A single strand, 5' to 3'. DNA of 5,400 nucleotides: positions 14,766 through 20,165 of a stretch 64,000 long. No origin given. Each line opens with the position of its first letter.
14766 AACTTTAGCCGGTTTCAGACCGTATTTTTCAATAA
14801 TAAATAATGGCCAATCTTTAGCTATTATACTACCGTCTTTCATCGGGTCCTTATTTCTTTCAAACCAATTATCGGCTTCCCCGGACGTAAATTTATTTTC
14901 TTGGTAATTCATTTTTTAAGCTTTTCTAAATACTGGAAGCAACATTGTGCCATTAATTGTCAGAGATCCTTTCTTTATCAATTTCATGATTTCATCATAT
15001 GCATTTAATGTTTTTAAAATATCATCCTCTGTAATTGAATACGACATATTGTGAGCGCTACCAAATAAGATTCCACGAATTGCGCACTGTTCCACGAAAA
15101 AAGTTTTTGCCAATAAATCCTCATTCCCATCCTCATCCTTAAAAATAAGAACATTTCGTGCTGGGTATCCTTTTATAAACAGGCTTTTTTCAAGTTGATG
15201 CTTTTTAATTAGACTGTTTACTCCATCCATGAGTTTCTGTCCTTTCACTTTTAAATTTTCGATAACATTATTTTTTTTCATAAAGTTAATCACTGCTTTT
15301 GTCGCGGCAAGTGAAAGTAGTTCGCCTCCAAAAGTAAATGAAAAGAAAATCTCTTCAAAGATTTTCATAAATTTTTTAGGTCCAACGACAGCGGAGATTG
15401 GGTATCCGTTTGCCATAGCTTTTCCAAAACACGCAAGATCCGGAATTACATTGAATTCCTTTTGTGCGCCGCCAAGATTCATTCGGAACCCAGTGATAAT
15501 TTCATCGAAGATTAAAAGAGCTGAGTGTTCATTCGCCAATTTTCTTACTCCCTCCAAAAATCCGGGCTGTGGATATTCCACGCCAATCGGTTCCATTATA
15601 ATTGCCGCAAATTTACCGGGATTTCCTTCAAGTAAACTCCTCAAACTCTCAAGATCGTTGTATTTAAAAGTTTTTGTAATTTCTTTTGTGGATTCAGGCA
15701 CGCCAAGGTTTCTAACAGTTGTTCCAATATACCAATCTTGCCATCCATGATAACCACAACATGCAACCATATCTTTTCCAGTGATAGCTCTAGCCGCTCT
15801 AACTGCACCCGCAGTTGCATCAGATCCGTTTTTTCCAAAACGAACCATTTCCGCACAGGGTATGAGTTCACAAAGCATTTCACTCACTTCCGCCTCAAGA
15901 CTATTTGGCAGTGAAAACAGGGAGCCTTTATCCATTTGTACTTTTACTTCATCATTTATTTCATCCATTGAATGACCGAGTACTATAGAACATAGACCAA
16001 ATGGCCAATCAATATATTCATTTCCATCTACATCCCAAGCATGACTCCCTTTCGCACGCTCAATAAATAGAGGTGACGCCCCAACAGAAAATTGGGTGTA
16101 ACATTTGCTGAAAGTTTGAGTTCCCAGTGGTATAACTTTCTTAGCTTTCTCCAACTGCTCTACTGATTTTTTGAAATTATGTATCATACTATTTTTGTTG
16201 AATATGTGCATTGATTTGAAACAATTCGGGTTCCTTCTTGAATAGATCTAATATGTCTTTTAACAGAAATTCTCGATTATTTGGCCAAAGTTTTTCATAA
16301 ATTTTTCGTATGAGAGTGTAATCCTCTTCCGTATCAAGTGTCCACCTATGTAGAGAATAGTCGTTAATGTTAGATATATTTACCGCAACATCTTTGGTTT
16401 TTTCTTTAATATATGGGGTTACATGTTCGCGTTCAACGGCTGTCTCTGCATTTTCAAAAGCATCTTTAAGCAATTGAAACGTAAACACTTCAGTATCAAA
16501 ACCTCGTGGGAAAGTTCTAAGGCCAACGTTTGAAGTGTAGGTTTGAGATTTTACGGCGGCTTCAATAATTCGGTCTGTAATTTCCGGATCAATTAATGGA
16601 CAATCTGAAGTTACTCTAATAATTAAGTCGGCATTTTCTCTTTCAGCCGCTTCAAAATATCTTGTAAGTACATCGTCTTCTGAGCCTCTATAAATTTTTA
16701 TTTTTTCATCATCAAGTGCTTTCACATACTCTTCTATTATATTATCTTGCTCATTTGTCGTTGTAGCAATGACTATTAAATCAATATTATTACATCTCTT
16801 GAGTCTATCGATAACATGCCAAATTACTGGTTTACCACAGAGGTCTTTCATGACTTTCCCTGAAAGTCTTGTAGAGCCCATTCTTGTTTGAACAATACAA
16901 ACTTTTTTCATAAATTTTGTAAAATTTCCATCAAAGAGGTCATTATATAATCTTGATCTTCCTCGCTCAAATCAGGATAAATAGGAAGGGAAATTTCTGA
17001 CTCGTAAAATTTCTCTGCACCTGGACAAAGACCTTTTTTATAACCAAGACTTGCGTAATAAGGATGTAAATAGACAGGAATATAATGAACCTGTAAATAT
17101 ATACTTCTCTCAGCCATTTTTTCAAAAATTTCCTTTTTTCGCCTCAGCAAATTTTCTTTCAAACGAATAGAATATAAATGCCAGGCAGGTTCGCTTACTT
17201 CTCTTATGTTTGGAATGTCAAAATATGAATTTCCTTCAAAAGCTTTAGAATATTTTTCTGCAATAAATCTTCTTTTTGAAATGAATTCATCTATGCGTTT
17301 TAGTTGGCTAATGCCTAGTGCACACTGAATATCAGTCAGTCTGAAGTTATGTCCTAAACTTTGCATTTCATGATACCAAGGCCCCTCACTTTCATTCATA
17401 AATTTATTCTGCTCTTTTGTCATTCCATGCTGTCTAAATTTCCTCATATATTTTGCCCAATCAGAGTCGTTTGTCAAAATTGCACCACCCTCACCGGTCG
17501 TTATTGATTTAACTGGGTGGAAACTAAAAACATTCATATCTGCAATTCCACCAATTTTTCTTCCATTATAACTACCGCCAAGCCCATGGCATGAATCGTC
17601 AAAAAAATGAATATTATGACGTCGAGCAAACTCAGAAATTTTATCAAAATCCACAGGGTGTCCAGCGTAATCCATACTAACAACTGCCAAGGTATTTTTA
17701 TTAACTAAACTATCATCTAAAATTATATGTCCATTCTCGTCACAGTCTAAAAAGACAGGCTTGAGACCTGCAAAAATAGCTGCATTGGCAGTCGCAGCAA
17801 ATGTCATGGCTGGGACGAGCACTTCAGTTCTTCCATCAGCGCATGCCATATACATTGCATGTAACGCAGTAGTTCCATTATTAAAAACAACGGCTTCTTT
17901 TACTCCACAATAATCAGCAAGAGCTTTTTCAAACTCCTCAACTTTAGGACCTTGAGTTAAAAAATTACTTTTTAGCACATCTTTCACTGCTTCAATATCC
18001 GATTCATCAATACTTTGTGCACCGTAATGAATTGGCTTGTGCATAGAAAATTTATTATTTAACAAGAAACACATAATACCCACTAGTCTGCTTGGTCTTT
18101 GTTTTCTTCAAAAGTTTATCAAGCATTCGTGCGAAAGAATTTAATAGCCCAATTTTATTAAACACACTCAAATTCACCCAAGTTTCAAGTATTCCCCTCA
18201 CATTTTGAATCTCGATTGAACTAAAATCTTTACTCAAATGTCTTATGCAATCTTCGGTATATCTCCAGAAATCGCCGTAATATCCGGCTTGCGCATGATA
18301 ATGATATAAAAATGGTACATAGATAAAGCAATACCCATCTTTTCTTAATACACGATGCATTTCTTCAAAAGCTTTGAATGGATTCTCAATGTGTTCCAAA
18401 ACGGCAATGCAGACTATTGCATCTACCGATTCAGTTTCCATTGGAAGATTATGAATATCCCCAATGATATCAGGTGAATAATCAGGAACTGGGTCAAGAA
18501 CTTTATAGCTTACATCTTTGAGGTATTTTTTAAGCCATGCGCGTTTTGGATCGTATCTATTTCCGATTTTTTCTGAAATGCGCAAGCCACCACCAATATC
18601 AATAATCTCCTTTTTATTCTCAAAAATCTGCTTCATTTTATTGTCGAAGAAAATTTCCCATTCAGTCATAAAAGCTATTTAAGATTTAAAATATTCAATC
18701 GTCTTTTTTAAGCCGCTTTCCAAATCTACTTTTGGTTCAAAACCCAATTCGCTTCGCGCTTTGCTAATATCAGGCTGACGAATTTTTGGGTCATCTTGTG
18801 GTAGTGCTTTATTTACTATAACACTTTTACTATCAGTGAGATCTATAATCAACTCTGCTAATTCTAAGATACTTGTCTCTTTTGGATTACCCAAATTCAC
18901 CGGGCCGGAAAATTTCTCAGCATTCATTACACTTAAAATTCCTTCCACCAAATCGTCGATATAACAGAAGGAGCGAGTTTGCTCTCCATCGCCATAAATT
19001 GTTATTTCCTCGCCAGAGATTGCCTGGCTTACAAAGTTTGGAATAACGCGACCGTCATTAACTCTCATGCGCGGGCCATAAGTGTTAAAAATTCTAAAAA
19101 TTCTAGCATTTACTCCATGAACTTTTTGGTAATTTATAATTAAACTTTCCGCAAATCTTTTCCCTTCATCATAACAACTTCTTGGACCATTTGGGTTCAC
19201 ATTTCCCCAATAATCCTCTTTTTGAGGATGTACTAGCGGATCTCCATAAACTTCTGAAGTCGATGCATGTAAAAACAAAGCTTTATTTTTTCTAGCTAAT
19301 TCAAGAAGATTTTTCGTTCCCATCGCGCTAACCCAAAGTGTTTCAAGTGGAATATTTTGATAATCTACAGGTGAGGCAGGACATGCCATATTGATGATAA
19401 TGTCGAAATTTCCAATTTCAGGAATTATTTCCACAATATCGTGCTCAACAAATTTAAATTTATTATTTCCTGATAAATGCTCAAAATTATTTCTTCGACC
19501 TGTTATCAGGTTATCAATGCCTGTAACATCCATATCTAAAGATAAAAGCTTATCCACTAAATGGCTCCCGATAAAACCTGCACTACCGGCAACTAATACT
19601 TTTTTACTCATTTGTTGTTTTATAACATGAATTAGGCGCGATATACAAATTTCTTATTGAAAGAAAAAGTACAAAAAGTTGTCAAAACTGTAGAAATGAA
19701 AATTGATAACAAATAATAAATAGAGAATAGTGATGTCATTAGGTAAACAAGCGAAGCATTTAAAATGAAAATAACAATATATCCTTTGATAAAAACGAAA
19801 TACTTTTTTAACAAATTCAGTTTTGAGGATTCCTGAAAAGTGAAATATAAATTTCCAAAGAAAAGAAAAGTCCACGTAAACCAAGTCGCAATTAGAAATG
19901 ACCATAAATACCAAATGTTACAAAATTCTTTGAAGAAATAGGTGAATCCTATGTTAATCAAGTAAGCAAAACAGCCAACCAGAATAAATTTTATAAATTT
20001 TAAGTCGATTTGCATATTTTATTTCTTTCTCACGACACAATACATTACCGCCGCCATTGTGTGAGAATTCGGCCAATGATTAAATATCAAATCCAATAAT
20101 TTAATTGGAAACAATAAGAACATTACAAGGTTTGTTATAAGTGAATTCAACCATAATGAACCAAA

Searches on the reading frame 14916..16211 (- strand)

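Call 58: search_protein_families(library=pfam, proteins=[window:14916-16211:-], max_evalue=0.0001)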
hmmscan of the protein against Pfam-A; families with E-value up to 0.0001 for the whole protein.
window:14916-16211:- (431 aa): 1 family
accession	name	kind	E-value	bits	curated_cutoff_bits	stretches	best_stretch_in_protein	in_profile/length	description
PF00202.27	Aminotran_3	-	3.7e-50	171.2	30.5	1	46-388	9-376/403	Aminotransferase class-III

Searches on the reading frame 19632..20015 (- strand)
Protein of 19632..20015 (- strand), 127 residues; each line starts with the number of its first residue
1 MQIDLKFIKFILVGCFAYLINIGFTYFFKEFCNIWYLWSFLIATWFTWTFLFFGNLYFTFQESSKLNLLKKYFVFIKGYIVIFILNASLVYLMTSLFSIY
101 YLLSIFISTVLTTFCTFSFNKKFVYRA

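Call 5: search_protein_families(library=pfam, proteins=[window:19632-20015:-], max_evalue=0.01)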
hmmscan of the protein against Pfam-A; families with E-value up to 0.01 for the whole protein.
window:19632-20015:- (127 aa): 1 family
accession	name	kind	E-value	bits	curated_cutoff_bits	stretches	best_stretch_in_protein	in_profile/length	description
PF04138.20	GtrA_DPMS_TM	-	2.5e-13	50.7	26.1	1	9-124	1-116/117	GtrA/DPMS, transmembrane domain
